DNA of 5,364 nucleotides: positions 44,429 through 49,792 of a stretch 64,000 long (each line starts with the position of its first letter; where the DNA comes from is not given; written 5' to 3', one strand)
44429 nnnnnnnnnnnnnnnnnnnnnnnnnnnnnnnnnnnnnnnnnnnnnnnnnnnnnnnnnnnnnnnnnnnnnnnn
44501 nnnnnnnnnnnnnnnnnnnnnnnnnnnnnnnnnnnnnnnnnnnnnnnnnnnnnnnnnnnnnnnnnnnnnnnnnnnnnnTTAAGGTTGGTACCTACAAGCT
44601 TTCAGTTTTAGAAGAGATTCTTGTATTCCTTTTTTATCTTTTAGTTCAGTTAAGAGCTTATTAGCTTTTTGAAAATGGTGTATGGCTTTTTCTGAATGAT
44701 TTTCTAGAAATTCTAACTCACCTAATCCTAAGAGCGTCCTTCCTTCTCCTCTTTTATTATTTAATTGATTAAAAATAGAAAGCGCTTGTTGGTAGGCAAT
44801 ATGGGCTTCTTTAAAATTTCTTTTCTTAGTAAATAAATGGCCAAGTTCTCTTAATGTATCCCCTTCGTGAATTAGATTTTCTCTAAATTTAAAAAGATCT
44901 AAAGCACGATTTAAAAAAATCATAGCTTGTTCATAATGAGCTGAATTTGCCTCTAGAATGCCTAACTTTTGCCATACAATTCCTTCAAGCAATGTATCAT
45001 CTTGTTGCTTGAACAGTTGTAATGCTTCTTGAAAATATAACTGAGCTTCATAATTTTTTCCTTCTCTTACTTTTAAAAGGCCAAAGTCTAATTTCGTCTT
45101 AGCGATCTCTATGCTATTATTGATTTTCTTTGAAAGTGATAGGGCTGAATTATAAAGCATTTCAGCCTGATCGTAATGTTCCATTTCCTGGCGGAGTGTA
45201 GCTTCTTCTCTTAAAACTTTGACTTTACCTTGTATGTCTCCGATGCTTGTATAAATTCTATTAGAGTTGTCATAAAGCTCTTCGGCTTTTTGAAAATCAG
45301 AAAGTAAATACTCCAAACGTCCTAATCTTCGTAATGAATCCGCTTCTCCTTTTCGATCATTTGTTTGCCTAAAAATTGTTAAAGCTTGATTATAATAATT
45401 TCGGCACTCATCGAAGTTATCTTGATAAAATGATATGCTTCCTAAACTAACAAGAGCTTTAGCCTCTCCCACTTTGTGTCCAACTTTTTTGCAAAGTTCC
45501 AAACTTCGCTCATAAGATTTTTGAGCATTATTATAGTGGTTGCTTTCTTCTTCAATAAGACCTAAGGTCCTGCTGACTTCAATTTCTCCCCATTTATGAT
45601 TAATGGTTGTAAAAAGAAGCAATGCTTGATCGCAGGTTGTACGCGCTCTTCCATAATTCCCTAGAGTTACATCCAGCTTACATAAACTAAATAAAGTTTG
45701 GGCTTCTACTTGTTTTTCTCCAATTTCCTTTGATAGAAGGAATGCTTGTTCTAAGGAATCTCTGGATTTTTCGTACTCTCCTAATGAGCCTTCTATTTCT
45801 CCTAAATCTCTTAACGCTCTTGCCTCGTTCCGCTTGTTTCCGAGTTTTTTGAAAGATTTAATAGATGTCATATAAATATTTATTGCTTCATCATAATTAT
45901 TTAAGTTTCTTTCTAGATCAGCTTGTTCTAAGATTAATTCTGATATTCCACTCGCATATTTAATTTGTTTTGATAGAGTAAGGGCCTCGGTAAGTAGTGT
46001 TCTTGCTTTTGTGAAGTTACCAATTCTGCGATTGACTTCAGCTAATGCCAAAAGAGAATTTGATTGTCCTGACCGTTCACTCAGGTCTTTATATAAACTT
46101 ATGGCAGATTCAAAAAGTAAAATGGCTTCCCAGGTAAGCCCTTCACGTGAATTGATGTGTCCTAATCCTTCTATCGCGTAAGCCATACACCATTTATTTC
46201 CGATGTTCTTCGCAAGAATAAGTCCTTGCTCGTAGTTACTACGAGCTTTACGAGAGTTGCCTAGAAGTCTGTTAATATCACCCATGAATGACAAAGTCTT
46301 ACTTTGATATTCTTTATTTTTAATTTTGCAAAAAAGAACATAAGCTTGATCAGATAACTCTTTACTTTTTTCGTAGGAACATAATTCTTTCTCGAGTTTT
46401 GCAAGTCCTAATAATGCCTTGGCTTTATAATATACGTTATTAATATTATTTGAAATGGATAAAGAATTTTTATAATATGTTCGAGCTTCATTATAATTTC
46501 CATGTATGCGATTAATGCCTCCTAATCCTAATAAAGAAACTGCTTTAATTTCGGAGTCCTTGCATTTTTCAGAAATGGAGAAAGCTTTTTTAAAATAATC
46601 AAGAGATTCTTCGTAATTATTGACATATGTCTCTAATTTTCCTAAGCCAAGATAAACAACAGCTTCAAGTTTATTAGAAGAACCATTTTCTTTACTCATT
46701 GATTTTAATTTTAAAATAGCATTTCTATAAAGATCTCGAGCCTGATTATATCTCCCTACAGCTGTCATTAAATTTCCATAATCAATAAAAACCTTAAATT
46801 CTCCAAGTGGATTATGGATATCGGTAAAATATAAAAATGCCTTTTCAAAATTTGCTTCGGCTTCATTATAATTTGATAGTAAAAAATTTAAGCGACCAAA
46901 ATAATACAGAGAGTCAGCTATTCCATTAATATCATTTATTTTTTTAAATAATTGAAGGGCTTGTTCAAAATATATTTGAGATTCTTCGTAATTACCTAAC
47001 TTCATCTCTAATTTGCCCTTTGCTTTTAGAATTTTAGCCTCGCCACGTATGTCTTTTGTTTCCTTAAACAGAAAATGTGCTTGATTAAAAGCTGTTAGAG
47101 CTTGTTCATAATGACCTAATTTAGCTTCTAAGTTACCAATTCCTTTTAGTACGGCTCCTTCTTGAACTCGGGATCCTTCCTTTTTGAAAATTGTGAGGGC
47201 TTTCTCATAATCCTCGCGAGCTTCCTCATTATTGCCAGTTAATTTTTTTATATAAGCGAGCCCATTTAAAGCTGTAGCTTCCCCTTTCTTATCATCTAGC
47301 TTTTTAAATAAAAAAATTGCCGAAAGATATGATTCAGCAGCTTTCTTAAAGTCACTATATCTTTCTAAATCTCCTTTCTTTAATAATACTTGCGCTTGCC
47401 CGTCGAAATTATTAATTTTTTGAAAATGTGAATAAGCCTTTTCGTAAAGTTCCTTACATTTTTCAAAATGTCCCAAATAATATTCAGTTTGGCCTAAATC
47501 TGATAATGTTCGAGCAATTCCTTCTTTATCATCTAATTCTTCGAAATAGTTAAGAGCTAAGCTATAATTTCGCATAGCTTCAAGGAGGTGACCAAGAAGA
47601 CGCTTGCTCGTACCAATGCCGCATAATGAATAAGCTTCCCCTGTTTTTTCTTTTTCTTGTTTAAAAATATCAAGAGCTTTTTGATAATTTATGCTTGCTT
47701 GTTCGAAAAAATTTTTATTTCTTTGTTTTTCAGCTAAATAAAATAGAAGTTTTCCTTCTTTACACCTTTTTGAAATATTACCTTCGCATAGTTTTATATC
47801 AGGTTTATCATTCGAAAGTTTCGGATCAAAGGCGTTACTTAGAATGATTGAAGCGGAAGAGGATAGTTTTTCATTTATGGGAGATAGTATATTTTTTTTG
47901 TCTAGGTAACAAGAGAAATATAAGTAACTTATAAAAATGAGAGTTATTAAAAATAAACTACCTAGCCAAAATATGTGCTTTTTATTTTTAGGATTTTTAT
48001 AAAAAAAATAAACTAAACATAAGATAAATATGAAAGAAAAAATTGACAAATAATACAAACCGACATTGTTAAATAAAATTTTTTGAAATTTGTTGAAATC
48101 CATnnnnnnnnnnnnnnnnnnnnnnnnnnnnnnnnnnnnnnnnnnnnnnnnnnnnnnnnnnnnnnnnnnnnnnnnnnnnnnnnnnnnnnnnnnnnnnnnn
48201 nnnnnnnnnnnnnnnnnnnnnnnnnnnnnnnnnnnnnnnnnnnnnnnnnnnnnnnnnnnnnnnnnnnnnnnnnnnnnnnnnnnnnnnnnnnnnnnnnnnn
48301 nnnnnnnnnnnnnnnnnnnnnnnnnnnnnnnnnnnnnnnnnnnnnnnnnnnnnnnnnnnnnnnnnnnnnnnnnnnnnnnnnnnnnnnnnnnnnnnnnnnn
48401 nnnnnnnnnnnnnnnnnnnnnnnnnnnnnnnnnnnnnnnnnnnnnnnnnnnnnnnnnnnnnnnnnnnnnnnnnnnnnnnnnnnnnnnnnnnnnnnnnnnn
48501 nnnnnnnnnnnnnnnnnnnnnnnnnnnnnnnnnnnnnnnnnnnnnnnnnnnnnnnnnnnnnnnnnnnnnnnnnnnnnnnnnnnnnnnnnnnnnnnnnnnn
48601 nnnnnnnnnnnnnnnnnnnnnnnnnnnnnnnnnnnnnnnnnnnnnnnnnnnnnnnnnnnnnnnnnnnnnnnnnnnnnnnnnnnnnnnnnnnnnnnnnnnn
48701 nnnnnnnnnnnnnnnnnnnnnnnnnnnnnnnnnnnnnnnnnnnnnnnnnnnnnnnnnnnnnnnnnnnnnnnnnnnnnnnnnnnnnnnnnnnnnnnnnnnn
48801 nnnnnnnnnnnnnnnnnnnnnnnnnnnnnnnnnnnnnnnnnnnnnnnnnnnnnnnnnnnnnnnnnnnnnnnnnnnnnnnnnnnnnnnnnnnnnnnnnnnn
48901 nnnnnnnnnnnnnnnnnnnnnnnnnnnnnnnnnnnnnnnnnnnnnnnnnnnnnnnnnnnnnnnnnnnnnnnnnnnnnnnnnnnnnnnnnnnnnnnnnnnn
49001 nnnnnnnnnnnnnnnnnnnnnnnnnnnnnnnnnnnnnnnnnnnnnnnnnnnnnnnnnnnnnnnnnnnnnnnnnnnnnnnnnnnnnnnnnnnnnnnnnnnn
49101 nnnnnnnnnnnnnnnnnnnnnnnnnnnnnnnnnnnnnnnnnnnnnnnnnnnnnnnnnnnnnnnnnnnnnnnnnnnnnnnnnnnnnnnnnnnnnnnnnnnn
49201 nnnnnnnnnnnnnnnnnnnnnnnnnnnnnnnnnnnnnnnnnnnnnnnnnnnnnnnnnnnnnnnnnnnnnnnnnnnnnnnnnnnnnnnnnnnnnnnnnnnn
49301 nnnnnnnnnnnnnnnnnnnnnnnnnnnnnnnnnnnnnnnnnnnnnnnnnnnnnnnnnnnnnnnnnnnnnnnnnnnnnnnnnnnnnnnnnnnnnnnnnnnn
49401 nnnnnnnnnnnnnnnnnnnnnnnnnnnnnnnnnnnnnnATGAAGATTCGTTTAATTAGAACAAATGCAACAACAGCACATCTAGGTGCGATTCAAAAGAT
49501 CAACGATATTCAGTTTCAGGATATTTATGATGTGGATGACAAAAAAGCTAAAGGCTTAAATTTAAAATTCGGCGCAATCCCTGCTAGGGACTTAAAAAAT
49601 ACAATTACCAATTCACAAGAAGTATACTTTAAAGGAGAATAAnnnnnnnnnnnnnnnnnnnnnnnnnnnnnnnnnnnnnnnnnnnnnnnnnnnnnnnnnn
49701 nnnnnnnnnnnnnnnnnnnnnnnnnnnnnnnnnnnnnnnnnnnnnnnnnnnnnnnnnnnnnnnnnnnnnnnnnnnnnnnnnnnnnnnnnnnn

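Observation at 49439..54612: Orphan SelD operon with a kinase-Nudix fusion, SufS/SufU and a DHH phosphoesterase: candidate new selenium-utilisation pathway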

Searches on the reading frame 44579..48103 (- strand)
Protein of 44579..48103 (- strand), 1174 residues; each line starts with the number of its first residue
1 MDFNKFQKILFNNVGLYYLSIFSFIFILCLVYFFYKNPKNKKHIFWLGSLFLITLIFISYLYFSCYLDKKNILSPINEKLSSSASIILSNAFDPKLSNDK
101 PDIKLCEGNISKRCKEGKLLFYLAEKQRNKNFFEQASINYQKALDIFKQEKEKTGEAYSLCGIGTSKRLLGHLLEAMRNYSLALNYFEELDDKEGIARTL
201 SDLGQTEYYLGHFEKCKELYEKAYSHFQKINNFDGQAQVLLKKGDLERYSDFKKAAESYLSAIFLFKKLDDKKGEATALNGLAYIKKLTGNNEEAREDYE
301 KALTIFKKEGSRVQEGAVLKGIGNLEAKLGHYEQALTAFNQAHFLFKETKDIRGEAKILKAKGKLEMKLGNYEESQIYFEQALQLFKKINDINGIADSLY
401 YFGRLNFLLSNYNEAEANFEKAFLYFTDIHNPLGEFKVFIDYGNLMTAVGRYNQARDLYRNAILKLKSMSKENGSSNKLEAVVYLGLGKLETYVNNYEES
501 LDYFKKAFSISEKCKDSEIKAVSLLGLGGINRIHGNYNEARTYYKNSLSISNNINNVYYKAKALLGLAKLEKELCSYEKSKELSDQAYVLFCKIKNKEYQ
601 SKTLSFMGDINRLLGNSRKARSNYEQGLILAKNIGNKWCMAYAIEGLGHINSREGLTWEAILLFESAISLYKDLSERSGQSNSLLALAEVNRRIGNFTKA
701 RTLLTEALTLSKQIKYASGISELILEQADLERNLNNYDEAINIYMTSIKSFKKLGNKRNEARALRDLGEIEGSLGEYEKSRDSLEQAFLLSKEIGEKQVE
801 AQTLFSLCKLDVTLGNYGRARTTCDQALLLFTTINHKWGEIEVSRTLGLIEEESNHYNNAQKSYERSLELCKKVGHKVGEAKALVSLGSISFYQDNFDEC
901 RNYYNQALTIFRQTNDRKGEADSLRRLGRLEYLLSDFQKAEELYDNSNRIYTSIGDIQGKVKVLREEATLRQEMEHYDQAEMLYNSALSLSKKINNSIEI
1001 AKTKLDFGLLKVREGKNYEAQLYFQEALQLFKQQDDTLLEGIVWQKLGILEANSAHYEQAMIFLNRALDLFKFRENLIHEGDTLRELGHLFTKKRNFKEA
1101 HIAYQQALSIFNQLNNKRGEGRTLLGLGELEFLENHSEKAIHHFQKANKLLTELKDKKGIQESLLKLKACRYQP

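Call 79: search_protein_families(library=padloc, proteins=[window:44579-48103:-], max_evalue=0.001)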
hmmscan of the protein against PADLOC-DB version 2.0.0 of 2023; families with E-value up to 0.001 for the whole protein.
window:44579-48103:- (1174 aa): 3 families
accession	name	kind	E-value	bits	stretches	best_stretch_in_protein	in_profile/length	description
PDLC01169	TPR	-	5.7e-76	253.2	8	266-393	100-225/252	TPR repeats containing protein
PDLC01171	TPR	-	2e-28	97.7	3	379-568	87-260/504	TPR repeats containing protein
PDLC01092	C3a198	-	8.3e-12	42.8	0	379-549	104-263/523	TPR protein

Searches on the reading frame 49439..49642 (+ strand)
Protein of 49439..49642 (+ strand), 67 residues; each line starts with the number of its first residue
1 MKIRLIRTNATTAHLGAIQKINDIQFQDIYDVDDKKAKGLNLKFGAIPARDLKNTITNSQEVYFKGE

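Call 3: search_protein_families(library=pfam, proteins=[window:49439-49642:+], max_evalue=0.01)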
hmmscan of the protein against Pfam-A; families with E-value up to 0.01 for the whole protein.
window:49439-49642:+ (67 aa): 0 families

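Call 4: search_protein_families(library=ncbifam, proteins=[window:49439-49642:+], max_evalue=0.01)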
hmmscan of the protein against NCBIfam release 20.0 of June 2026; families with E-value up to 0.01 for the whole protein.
window:49439-49642:+ (67 aa): 0 families

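Call 79: search_protein_families(library=padloc, proteins=[window:49439-49642:+], max_evalue=0.001)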
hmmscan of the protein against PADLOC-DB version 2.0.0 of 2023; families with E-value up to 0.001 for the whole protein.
window:49439-49642:+ (67 aa): 0 families
